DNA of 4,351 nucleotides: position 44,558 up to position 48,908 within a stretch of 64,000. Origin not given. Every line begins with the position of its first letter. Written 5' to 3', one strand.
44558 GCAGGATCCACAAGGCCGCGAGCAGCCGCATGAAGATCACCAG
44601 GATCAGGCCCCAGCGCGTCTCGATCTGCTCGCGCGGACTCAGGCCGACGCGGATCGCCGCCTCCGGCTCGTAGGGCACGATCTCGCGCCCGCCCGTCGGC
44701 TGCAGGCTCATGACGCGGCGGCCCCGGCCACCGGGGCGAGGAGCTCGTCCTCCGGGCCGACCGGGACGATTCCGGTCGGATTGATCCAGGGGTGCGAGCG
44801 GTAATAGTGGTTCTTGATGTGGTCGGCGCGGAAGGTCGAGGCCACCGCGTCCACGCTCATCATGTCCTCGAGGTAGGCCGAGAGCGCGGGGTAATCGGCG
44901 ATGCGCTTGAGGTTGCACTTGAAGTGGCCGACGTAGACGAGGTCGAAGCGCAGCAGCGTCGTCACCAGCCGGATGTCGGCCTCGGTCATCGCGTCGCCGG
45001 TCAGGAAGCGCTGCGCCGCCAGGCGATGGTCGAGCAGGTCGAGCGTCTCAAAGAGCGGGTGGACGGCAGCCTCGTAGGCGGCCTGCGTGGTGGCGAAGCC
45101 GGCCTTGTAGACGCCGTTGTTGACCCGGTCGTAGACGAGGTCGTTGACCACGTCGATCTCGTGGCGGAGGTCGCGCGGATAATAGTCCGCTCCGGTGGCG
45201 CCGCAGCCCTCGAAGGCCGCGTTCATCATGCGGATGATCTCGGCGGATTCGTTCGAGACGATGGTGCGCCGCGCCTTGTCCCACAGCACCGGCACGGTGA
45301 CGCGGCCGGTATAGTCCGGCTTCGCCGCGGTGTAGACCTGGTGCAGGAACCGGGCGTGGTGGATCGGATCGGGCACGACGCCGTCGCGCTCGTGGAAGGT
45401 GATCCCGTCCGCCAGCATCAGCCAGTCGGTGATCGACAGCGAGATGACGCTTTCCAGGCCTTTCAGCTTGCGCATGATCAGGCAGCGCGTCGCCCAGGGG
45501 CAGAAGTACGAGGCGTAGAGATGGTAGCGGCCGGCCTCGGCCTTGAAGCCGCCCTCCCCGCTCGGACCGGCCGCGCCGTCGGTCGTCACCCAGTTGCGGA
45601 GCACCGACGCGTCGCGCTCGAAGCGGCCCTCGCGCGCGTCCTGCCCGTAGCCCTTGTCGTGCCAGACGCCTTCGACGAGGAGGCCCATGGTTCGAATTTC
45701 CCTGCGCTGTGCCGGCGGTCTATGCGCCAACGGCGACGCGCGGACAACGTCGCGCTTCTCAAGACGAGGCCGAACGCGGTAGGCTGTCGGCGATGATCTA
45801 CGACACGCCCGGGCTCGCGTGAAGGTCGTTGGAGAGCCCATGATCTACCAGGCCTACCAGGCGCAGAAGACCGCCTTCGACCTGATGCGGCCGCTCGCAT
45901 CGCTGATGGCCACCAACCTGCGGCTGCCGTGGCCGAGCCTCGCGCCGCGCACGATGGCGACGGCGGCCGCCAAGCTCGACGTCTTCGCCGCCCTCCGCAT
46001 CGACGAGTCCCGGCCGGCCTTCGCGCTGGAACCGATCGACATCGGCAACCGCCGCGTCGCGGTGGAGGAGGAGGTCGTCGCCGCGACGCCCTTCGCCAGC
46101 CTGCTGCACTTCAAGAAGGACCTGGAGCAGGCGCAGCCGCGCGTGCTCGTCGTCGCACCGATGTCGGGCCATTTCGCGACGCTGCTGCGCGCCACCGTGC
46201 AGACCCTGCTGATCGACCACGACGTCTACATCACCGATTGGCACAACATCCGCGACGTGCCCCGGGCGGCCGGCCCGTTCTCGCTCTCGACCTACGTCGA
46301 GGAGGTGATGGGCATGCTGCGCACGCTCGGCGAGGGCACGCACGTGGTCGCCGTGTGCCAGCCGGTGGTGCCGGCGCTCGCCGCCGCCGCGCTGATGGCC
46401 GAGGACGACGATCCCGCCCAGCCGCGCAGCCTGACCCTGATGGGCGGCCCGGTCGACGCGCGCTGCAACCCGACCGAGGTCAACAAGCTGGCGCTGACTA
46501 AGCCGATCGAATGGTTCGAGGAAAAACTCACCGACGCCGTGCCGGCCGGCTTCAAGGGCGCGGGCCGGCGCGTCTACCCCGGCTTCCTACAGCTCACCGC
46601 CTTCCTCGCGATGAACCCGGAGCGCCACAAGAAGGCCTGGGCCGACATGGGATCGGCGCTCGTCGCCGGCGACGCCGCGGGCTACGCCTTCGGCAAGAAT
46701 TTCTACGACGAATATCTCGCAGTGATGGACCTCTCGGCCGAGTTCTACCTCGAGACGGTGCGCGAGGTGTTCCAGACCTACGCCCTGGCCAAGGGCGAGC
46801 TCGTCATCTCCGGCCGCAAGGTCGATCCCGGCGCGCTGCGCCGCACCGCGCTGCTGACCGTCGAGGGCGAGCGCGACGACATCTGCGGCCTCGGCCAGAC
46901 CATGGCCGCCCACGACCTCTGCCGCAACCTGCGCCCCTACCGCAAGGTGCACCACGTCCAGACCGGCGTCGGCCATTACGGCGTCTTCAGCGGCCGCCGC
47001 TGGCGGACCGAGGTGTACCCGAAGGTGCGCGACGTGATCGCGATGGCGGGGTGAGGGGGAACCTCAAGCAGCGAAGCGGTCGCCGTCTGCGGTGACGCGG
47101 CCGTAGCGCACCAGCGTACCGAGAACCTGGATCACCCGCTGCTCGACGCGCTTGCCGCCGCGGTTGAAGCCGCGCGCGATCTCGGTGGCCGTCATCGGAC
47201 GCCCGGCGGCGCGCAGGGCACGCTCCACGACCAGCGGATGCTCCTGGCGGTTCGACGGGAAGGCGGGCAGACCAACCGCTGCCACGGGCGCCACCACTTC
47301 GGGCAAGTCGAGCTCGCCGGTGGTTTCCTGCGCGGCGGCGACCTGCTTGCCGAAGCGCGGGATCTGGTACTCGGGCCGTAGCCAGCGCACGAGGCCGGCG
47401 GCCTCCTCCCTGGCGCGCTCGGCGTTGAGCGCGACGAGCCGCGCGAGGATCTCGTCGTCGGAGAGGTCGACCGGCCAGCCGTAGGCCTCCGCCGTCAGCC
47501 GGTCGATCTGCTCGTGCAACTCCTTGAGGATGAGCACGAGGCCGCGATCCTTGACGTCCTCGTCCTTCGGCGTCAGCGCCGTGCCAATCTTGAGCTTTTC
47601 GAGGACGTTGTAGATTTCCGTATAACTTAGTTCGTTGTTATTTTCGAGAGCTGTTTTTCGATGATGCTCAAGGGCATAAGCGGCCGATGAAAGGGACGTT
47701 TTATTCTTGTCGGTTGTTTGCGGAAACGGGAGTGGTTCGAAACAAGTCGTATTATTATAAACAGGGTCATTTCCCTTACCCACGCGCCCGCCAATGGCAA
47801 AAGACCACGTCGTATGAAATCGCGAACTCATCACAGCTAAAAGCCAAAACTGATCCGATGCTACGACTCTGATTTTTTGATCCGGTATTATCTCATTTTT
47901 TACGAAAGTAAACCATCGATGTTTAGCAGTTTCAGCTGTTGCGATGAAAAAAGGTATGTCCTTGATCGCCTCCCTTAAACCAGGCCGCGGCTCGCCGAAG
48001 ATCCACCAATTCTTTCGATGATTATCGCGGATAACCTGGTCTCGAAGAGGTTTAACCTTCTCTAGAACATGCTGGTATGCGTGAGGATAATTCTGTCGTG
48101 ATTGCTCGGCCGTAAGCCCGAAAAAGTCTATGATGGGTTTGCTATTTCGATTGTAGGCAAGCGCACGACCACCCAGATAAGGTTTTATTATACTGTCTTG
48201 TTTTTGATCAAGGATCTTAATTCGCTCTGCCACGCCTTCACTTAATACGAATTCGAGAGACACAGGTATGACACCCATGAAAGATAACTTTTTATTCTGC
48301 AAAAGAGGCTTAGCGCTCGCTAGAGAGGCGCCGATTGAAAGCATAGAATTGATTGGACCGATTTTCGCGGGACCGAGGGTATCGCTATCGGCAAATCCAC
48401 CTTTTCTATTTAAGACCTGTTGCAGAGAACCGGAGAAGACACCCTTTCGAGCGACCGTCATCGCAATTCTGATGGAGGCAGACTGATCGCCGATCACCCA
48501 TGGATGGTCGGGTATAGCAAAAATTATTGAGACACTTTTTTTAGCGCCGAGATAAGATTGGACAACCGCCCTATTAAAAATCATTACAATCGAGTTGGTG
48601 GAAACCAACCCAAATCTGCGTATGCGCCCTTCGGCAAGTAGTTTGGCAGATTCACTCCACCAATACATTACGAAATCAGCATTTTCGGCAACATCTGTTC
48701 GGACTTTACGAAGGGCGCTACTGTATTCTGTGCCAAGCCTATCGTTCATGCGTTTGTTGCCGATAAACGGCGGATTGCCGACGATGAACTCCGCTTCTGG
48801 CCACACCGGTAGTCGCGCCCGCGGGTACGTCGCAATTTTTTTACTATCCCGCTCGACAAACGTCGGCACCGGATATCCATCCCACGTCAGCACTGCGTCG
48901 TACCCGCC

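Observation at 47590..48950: AT-rich specificity cassette spliced in-frame into a GC-rich Type IIL R-M gene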

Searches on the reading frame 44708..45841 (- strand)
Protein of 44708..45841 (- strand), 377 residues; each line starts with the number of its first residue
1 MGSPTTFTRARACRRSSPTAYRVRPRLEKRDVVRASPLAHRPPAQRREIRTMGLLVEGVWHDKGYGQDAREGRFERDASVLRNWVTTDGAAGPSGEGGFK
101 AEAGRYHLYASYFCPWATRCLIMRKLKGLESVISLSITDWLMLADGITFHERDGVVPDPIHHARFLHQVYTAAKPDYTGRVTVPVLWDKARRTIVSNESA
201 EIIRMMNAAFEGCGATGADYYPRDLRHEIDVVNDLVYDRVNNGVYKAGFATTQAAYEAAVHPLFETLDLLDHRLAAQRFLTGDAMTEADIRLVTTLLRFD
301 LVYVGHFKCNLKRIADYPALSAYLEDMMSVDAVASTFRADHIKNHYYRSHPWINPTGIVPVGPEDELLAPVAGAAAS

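Call 18: search_protein_families(library=pfam, proteins=[window:44708-45841:-], max_evalue=0.0001)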
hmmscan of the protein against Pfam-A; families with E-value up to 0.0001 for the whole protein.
window:44708-45841:- (377 aa): 3 families
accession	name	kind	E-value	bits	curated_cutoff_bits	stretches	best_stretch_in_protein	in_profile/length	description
PF13410.11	GST_C_2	-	3e-14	53.3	24.9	1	253-325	1-68/69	Glutathione S-transferase, C-terminal domain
PF13409.12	GST_N_2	-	4.9e-12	46.7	25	1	113-208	1-69/70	Glutathione S-transferase, N-terminal domain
PF00043.30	GST_C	-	2.5e-07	31.3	20.7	1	249-329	17-91/93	Glutathione S-transferase, C-terminal domain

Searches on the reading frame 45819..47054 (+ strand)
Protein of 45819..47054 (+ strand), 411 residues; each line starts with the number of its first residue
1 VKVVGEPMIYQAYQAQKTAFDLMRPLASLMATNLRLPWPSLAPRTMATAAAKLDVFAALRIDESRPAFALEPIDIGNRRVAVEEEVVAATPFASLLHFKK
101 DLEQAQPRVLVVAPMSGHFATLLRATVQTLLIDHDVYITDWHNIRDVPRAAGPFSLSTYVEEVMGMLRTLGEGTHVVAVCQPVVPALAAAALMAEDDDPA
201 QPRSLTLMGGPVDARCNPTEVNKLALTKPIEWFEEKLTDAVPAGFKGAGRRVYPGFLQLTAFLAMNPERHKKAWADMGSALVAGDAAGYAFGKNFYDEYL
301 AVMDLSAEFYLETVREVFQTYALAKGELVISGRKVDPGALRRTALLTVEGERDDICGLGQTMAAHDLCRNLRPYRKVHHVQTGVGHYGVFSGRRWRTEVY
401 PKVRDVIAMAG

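Call 18: search_protein_families(library=pfam, proteins=[window:45819-47054:+], max_evalue=0.0001)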
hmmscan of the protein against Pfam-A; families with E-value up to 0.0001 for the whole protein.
window:45819-47054:+ (411 aa): 1 family
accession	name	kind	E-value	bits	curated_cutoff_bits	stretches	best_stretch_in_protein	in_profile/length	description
PF06850.17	PHB_depo_C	-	2.4e-87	292.1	27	1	209-408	1-200/203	PHB de-polymerase C-terminus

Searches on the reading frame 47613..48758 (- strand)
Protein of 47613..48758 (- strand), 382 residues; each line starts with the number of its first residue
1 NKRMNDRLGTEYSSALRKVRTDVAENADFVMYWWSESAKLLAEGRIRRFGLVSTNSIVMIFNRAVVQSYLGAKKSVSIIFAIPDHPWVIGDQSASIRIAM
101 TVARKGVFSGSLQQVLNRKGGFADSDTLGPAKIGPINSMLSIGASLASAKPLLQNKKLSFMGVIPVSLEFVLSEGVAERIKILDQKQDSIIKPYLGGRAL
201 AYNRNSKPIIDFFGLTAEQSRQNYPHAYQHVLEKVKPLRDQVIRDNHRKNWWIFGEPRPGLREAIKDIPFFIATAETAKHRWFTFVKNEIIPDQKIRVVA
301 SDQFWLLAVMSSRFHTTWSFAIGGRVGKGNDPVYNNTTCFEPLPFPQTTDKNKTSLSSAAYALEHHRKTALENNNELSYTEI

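Call 67: search_protein_representatives(protein=window:47613-48758:-)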
Query: 382 residues. Proteins with E-value up to 0.001 (for the whole library): 3933; up to 1e-10: 2102; up to 1e-30: 464. The best 150 are listed.
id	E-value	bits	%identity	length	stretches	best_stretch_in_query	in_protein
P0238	1.5e-86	307.1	41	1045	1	2-371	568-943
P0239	1.0e-85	304.3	45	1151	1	1-380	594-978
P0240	3.9e-85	302.4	42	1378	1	1-370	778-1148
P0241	1.0e-84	301.1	40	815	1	3-380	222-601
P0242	1.1e-84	300.9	41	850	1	1-379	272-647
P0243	3.5e-84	299.3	44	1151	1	1-373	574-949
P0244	5.0e-84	298.8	44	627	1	1-381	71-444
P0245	2.8e-83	296.3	42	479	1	1-372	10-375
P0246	5.1e-83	295.5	42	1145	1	1-376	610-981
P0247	3.4e-82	292.7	41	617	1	2-380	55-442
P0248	3.6e-82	292.7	41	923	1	3-379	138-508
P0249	4.6e-82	292.3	39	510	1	1-379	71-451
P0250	5.3e-82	292.1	41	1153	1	3-381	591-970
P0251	8.1e-82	291.5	41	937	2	71-376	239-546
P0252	1.0e-79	284.6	40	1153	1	2-380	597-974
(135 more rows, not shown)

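Call 70: search_dna_similar(query=window:47613-48758:-, collection=plasmids, mode=protein, max_rows=12)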
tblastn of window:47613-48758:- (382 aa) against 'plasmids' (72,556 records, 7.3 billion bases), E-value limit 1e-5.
Records with a match: 103; places in all: 104; records where one place covers at least 80% of the query: 91.
Best place of each record, by identity: <60% 103.
By first word of the organism name: Deinococcus 11; Rhodococcus 8; Rhizobium 6; Bradyrhizobium 5; Nostoc 5; Hymenobacter 4; Sphingobium 4; Paracoccus 3; Roseibium 3; Planktothrix 3; and 41 more.
By predicted mobility (MOB-suite, as given by PLSDB): non-mobilizable 54; conjugative 36; mobilizable 13.
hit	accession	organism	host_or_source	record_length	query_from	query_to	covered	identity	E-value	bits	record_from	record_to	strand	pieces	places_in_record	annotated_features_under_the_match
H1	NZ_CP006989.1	Rhizobium etli bv. mimosae str. IE4771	Phaseolus vulgaris,whole organism,nodule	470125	2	382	100%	41.1%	2e-83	284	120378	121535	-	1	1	DNA methyltransferase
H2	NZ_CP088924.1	Rhodanobacter thiooxydans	soil,well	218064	1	359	94%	43.5%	4e-89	300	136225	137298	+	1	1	DNA methyltransferase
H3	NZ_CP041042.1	Paracoccus sp. AK26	pure culture,Hexachlorocyclohexane ...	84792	1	382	100%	40.2%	8e-84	285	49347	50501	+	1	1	none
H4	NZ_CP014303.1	Hymenobacter sp. PAMC 26628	lichen Stereocaulon sp.,single cell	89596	3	382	99%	40.1%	2e-79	273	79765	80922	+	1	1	DNA methyltransferase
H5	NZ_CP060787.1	Hymenobacter qilianensis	single bacterial strain,ermafrost ...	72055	1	382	100%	39.7%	3e-83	284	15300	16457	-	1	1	DNA methyltransferase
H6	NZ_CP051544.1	Paracoccus sanguinis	cell culture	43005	3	382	99%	39.8%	8e-84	285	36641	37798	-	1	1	class I SAM-dependent DNA methyltransferase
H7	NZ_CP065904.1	Paracoccus marcusii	Cancer pagurus,whole ...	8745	3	382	99%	39.4%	2e-87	295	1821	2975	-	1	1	DNA methyltransferase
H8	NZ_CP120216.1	Agrobacterium leguminum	-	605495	1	380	99%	39.1%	5e-78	268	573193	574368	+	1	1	DNA methyltransferase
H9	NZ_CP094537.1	Hymenobacter monticola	Single cell,a pond on the Huanglong ...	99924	4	382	99%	38.6%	1e-78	270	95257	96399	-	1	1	DNA methyltransferase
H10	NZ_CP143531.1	Synechococcus elongatus PCC 11801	Pure axenic culture,Powai Lake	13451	1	380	99%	38.5%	6e-81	277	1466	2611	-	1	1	DNA methyltransferase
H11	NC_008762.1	Polaromonas naphthalenivorans CJ2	-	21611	4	382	99%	38.5%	3e-74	258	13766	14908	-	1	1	DNA methyltransferase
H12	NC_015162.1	Deinococcus proteolyticus MRP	feces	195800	4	382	99%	38.3%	6e-83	283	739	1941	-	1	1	DNA methyltransferase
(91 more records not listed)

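Call 71: search_dna_similar(query=window:47613-48758:-, collection=phages, mode=protein, max_rows=8)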
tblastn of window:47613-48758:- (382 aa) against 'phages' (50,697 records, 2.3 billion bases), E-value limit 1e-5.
Records with a match: 1; places in all: 1; records where one place covers at least 80% of the query: 0.
Best place of each record, by identity: <60% 1.
By first word of the organism name: Bacteriophage 1.
By host as written in the record: - 1.
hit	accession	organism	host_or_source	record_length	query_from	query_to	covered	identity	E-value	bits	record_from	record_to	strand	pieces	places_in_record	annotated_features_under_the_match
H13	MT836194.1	Bacteriophage sp.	human fecal samples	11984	119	341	58%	23.6%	2e-6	56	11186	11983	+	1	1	record has no annotation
